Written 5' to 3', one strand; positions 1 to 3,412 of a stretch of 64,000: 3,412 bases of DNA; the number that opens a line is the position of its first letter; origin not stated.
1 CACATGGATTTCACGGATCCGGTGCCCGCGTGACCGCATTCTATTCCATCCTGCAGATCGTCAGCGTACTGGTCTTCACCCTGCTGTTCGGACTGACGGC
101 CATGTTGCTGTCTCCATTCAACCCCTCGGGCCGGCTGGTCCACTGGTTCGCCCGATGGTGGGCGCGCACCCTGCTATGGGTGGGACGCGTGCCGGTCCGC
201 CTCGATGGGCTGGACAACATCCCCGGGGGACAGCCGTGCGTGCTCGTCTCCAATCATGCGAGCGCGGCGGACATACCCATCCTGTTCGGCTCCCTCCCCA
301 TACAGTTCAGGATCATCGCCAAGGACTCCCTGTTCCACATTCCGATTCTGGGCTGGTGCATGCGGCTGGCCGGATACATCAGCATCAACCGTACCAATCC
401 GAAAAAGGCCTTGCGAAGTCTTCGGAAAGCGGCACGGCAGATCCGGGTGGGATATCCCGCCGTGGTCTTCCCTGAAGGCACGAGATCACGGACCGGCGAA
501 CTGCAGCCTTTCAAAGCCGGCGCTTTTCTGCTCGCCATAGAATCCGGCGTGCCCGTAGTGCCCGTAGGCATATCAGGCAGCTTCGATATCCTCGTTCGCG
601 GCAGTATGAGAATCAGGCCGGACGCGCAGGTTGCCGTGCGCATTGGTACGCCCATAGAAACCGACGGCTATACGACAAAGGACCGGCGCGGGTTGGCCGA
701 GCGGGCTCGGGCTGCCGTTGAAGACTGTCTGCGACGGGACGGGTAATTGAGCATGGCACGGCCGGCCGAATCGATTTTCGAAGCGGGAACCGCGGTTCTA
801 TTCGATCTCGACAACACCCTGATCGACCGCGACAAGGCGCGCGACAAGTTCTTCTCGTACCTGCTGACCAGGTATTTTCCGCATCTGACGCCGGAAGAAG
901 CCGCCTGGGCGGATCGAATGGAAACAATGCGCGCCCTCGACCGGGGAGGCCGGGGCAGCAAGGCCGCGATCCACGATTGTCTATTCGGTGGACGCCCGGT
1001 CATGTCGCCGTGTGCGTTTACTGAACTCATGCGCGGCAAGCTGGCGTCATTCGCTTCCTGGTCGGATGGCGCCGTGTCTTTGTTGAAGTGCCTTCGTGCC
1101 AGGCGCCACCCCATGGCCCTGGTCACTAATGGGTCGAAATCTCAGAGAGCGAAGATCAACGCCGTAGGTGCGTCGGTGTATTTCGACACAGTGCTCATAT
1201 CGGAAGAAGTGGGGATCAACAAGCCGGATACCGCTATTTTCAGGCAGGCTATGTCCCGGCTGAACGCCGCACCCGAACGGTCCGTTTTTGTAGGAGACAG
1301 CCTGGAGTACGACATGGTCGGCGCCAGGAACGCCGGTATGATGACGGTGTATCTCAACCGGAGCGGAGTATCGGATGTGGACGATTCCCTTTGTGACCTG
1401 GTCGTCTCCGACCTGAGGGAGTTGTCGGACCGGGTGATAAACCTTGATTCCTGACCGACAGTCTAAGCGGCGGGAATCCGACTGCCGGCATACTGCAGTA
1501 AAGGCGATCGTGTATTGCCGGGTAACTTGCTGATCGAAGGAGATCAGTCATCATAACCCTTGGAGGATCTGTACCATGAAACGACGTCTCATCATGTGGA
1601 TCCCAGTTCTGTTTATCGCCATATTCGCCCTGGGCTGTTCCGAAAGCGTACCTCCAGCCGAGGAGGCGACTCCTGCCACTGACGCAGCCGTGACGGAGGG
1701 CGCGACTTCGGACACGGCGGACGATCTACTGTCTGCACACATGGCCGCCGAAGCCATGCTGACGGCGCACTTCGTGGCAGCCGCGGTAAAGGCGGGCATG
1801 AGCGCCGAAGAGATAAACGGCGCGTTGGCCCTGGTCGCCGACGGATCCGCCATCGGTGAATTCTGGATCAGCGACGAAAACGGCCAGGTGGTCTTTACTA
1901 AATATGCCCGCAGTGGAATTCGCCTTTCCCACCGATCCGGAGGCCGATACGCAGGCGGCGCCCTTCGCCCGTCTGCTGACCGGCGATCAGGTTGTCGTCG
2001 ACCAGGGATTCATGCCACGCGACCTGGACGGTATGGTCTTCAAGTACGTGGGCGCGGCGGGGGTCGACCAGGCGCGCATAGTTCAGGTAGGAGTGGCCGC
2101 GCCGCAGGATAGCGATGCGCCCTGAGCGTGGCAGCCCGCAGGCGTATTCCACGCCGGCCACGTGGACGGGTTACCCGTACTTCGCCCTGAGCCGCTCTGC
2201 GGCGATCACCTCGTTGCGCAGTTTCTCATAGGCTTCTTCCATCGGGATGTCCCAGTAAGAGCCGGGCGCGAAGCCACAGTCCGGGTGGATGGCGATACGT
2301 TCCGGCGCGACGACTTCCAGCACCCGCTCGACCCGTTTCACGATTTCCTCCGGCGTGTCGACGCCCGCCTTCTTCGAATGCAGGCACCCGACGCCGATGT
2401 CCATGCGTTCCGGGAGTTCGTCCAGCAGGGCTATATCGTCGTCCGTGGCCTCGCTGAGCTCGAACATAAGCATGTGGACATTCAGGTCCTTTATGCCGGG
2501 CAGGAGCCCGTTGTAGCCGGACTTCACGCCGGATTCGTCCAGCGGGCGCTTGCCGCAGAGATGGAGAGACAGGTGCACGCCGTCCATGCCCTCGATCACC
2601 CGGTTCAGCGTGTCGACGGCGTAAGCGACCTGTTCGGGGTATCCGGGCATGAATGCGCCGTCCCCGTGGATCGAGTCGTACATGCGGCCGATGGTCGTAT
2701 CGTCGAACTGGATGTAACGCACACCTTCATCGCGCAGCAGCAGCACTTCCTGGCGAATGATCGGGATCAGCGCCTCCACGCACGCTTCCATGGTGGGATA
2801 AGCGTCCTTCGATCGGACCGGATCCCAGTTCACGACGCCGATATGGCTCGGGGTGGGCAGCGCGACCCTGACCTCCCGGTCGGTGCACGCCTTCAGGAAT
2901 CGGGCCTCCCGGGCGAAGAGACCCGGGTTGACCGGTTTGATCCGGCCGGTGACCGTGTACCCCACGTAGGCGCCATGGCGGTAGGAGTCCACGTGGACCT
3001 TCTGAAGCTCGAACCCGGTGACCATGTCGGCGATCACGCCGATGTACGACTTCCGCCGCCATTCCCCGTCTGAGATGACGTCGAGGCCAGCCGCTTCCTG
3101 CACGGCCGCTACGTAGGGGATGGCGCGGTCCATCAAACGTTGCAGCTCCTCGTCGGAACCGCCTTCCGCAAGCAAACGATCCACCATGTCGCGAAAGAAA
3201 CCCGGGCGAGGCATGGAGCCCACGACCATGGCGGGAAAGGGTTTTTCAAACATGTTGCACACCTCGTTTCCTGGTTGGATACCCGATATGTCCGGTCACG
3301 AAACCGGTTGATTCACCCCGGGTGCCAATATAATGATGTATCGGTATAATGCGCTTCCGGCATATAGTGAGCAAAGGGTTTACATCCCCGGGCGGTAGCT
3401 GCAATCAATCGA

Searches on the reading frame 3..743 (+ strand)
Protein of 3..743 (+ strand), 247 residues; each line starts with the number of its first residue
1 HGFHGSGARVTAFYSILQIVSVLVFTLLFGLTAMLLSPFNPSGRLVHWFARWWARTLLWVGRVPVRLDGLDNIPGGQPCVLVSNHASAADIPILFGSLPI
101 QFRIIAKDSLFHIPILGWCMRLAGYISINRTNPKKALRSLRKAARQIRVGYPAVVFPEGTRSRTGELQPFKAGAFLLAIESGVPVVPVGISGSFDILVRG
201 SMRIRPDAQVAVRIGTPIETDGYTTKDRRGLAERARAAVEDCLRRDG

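Call 8: search_protein_families(library=pfam, proteins=[window:3-743:+])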
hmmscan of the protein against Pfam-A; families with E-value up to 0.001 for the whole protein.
window:3-743:+ (247 aa): 1 family
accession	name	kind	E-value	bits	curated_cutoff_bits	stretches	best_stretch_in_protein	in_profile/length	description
PF01553.26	Acyltransferase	-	9.3e-35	119.8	23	1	65-191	2-132/132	Acyltransferase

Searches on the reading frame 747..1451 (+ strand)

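Call 8: search_protein_families(library=pfam, proteins=[window:747-1451:+])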
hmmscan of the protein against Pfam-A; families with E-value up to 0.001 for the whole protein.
window:747-1451:+ (235 aa): 4 families
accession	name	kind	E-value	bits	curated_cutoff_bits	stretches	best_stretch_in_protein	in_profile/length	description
PF13419.12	HAD_2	-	6.4e-25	88.7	23.8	1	17-201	1-176/178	Haloacid dehalogenase-like hydrolase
PF00702.32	Hydrolase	-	1.4e-21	78.2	26.4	1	16-197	3-191/191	haloacid dehalogenase-like hydrolase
PF13242.12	Hydrolase_like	-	1.6e-13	50.8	22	1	158-226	3-75/75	HAD-hyrolase-like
PF12710.13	HAD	-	1.8e-07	32.2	27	1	17-185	1-181/189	haloacid dehalogenase-like hydrolase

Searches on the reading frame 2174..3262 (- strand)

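Call 8: search_protein_families(library=pfam, proteins=[window:2174-3262:-])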
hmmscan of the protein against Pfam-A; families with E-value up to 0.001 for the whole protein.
window:2174-3262:- (363 aa): 1 family
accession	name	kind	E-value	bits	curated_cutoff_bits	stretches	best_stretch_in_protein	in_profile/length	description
PF01717.24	Meth_synt_2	-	6.1e-26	91.9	21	1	9-356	1-323/324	Cobalamin-independent synthase, Catalytic domain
